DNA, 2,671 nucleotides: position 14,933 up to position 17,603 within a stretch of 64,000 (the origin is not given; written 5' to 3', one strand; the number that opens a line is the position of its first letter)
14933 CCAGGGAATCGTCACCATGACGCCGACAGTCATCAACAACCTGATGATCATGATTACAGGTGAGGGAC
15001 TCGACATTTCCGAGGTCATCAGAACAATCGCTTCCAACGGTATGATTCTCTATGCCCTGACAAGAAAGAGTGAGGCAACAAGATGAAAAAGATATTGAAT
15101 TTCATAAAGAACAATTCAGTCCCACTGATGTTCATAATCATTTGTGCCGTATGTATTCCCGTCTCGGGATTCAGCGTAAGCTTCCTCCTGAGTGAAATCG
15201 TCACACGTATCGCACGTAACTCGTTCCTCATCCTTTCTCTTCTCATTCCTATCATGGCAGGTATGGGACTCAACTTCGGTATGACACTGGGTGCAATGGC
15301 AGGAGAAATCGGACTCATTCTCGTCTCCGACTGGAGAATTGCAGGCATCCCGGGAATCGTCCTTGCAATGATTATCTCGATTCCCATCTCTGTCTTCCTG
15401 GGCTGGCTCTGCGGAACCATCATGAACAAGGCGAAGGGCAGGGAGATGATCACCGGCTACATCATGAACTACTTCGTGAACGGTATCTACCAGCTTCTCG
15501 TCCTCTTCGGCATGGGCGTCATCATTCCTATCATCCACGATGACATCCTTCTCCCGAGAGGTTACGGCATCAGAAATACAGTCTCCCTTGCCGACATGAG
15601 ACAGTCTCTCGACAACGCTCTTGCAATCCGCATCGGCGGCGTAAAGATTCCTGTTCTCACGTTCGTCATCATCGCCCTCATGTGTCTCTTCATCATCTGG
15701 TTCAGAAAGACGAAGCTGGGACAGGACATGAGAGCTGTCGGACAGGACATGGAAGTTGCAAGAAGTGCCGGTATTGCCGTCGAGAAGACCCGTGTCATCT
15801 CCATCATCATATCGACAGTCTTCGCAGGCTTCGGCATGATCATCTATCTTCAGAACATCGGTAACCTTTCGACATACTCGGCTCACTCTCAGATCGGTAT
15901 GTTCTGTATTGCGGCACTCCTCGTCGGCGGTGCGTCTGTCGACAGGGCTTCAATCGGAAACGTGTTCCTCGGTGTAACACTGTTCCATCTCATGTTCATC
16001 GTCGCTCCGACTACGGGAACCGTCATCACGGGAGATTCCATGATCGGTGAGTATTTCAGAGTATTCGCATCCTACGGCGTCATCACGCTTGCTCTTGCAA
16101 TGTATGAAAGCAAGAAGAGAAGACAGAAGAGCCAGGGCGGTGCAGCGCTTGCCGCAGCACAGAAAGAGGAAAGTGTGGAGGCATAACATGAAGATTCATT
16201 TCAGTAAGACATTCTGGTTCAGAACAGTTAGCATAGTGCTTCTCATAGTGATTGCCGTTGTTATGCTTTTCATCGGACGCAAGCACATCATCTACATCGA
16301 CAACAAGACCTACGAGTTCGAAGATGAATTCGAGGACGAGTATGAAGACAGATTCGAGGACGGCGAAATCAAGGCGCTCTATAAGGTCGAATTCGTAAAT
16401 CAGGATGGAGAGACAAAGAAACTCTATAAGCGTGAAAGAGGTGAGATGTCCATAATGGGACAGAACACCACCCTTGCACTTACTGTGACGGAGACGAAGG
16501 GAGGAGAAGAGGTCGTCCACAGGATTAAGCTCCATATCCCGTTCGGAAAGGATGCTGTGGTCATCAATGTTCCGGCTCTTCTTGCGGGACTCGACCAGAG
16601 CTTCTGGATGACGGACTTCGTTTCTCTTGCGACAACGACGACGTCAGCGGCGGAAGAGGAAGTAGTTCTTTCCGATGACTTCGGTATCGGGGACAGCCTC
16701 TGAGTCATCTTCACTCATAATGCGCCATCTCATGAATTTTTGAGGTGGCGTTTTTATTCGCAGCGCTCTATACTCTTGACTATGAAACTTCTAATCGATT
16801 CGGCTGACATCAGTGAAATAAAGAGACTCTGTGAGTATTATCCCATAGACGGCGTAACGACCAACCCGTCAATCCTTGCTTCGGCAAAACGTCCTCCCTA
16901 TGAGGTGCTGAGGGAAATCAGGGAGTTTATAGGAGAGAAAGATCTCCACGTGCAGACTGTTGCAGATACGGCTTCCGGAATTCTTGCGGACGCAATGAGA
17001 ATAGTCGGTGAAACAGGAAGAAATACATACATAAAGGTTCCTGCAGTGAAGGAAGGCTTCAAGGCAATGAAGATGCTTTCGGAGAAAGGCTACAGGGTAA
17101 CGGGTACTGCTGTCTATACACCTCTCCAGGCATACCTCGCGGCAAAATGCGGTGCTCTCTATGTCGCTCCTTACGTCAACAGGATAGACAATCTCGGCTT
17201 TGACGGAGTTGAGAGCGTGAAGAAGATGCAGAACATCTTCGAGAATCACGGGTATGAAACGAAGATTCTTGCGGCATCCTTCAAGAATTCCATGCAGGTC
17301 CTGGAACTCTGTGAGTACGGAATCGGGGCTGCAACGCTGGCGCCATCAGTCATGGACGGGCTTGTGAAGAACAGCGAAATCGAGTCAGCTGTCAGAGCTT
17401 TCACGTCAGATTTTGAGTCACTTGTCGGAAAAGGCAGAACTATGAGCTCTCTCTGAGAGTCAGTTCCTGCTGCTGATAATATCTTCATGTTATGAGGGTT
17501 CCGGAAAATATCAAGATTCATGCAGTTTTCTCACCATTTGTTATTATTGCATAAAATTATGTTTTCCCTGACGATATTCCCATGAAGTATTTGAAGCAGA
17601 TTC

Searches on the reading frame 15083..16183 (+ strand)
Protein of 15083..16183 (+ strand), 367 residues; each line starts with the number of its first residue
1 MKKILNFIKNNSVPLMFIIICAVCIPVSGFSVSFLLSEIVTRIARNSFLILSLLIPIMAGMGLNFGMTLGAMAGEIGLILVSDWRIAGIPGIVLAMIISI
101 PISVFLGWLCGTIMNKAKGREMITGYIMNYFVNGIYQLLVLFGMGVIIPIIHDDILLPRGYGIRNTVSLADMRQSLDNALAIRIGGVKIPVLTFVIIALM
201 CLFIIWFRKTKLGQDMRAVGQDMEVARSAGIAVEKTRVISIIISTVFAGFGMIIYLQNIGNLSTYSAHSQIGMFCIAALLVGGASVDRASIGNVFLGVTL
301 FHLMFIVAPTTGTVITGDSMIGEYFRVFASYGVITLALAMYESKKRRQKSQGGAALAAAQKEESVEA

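Call 89: search_protein_families(library=pfam, proteins=[window:15083-16183:+], max_evalue=0.00001)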
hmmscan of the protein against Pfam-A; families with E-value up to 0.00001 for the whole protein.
window:15083-16183:+ (367 aa): 1 family
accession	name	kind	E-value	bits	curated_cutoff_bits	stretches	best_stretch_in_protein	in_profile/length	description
PF02653.21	BPD_transp_2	-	1.1e-18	67.7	26.8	1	50-307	16-245/269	Branched-chain amino acid transport system / permease component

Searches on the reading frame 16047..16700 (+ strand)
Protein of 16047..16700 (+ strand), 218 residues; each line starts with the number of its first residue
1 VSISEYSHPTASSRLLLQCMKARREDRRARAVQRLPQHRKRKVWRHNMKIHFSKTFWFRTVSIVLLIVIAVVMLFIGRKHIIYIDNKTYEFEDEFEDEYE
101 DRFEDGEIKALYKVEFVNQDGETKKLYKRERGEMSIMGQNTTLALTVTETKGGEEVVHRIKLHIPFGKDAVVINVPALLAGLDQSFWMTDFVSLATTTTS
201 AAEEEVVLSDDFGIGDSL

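Call 89: search_protein_families(library=pfam, proteins=[window:16047-16700:+], max_evalue=0.00001)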
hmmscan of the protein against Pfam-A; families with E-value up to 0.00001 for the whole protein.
window:16047-16700:+ (218 aa): 1 family
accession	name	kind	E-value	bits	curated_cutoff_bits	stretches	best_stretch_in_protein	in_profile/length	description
PF20377.3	DUF6672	-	3.8e-36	124.6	24.3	1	51-212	4-150/152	Family of unknown function (DUF6672)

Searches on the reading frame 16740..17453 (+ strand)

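Call 89: search_protein_families(library=pfam, proteins=[window:16740-17453:+], max_evalue=0.00001)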
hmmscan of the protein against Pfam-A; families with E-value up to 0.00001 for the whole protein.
window:16740-17453:+ (238 aa): 1 family
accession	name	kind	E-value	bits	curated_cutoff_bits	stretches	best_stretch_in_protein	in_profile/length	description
PF00923.25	TAL_FSA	-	2e-49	168.9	27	1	18-219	2-243/285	Transaldolase/Fructose-6-phosphate aldolase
